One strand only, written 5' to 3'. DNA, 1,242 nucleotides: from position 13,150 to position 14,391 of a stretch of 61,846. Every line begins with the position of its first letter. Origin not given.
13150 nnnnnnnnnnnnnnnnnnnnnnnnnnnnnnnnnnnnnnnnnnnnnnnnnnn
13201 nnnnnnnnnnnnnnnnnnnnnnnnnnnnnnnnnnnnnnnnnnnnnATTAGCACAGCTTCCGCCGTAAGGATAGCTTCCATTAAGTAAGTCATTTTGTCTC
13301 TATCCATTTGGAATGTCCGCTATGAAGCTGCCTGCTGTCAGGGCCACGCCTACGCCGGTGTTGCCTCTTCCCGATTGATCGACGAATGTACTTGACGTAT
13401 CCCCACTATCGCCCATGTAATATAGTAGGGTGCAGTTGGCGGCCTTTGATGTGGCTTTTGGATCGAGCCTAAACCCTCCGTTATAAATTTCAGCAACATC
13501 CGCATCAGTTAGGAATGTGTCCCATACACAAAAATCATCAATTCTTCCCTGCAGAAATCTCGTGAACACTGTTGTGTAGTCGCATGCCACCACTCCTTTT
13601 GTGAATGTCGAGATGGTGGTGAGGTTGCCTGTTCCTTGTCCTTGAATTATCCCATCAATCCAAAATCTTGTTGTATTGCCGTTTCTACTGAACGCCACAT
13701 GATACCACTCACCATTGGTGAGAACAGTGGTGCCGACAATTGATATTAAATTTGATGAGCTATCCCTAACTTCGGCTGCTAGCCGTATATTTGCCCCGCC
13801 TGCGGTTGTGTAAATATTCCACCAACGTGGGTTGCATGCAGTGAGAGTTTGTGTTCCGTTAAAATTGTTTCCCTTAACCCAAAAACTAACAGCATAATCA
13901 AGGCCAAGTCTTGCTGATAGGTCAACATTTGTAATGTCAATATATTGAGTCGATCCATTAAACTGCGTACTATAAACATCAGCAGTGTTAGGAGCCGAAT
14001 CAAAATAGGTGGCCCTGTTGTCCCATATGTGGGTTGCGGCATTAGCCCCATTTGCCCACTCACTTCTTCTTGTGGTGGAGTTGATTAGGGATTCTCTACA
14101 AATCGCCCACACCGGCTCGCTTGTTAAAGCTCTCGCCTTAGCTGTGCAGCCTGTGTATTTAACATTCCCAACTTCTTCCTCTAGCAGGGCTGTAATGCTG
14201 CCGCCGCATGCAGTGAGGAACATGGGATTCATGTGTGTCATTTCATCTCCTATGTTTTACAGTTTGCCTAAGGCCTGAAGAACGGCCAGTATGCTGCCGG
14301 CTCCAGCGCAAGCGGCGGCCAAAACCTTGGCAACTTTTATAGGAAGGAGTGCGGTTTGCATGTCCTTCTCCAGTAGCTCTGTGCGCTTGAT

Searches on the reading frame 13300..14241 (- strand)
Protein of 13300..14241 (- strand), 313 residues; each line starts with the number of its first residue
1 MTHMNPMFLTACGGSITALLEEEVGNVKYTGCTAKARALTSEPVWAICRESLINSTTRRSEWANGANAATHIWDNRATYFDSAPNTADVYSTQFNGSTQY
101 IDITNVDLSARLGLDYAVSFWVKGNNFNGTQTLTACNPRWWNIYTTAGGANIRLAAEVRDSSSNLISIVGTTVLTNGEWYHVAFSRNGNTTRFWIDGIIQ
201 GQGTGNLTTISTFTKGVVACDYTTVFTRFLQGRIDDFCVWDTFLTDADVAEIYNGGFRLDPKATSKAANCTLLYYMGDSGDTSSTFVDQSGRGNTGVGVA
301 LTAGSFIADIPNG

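Call 49: search_protein_families(library=phrogs, proteins=[window:13300-14241:-], max_evalue=0.001)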
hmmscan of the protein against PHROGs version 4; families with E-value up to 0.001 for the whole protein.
window:13300-14241:- (313 aa): 8 families
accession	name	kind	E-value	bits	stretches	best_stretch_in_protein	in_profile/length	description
phrog_3545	-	unknown function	3.9e-13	49.4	1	85-246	788-966/1115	-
phrog_8510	-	head and packaging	3.9e-09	35.8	1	82-254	724-898/1348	virion structural protein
phrog_24074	-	unknown function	2.6e-07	30.3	1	91-237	459-603/892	-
phrog_701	-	head and packaging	3.1e-07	27.5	1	81-292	4052-4249/6136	virion structural protein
phrog_37978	-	unknown function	2.1e-06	27.9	1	166-265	267-369/564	-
phrog_18802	-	head and packaging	0.00015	19.4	1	64-240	818-988/3007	virion structural protein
phrog_38322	-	unknown function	0.00023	21.2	1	153-236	399-482/506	-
phrog_13163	-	tail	0.00027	20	1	155-206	617-668/976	baseplate wedge subunit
